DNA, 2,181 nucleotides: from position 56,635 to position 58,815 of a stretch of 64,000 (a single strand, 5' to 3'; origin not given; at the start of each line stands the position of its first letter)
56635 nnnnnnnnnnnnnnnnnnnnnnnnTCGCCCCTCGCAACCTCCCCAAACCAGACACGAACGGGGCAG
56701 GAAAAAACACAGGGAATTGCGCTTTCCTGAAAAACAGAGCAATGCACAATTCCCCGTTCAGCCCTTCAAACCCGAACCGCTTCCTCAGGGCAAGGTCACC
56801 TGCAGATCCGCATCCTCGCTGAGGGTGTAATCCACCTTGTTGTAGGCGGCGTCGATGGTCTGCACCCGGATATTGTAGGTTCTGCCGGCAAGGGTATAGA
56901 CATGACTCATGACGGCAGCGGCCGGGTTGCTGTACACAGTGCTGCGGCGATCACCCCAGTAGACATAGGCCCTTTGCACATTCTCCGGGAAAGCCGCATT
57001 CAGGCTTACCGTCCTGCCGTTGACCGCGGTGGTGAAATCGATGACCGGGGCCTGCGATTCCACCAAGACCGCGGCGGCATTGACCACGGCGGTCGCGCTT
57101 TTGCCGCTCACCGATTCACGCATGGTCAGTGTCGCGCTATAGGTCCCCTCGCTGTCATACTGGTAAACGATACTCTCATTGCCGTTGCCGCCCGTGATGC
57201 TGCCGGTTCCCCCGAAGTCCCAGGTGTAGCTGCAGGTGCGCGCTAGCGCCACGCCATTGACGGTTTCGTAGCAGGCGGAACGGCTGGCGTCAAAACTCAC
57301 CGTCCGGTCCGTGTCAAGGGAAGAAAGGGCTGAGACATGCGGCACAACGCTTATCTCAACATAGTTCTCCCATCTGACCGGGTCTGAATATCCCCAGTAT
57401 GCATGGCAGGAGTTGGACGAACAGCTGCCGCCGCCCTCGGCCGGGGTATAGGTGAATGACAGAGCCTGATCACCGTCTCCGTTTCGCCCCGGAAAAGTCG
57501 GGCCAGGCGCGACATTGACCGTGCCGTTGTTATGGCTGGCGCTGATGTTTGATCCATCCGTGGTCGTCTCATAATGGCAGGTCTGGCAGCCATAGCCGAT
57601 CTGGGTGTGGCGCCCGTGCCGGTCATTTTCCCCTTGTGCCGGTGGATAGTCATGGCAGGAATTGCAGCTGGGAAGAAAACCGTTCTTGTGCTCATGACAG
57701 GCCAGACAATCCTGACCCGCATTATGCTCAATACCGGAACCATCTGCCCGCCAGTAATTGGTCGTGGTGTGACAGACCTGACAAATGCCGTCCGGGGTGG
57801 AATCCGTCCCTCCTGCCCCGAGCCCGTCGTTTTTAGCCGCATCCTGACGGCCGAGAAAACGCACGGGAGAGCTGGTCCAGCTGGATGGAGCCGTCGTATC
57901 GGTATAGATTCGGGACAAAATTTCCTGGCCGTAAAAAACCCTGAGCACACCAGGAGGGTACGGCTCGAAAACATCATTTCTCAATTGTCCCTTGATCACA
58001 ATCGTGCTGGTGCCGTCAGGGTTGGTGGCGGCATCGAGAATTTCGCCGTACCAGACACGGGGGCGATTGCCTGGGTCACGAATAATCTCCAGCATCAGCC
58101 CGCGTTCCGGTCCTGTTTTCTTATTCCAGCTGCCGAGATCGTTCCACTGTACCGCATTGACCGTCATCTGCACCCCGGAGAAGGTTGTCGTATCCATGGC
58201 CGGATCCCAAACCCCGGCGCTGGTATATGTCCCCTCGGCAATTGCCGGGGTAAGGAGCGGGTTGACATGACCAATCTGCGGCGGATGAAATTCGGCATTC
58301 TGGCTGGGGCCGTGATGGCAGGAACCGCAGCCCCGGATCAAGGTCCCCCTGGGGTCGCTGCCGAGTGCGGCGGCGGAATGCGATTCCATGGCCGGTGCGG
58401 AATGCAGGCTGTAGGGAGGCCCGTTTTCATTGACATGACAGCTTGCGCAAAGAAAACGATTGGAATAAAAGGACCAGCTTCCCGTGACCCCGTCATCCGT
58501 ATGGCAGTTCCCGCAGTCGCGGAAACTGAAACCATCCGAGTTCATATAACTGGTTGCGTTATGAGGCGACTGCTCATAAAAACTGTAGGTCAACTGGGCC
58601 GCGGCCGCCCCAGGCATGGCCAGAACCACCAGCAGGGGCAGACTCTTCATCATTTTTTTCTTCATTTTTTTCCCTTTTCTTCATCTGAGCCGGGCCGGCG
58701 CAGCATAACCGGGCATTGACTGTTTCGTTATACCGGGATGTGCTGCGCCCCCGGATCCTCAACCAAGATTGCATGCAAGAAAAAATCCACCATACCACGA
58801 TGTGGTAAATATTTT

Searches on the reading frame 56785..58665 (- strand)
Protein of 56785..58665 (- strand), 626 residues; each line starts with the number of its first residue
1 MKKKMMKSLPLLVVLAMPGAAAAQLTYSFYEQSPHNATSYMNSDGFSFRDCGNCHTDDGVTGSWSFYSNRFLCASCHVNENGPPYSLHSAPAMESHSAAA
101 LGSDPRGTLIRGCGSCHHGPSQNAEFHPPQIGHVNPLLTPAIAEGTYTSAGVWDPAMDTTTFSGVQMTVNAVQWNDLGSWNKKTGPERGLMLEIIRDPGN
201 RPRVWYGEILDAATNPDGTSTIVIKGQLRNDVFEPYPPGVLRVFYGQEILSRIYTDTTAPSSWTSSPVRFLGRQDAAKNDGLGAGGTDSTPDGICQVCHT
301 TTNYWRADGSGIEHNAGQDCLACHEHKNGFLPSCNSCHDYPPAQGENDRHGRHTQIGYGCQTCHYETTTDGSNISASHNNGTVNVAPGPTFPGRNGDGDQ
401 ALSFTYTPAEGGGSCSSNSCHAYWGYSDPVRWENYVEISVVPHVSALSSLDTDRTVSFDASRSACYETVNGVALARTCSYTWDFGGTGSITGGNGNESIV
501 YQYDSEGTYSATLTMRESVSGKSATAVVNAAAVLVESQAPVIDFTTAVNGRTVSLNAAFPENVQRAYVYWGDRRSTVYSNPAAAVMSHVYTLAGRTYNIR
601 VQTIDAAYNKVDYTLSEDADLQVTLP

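Call 20: search_protein_families(library=pfam, proteins=[window:56785-58665:-], max_evalue=0.01)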
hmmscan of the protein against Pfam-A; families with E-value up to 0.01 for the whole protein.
window:56785-58665:- (626 aa): 5 families
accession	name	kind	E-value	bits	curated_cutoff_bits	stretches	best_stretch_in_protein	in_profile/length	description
PF14522.11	Cytochrome_C7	-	6.8e-09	35.9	24.8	1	293-339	14-67/67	Cytochrome c7 and related cytochrome c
PF00801.26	PKD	-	5.6e-06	26.7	23.5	1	475-528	27-78/80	PKD domain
PF18911.6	PKD_4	-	5.7e-05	23.5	27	1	475-527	32-80/85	PKD domain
PF14537.11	Cytochrom_c3_2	-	0.0007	20.5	25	0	292-339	26-79/79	Cytochrome c3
PF22113.1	Mtrc-MtrF_II-IV_dom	-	0.0014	18.7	30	0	333-372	8-43/176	Outer membrane cytochrome MtrC/MtrF-like, domains II/IV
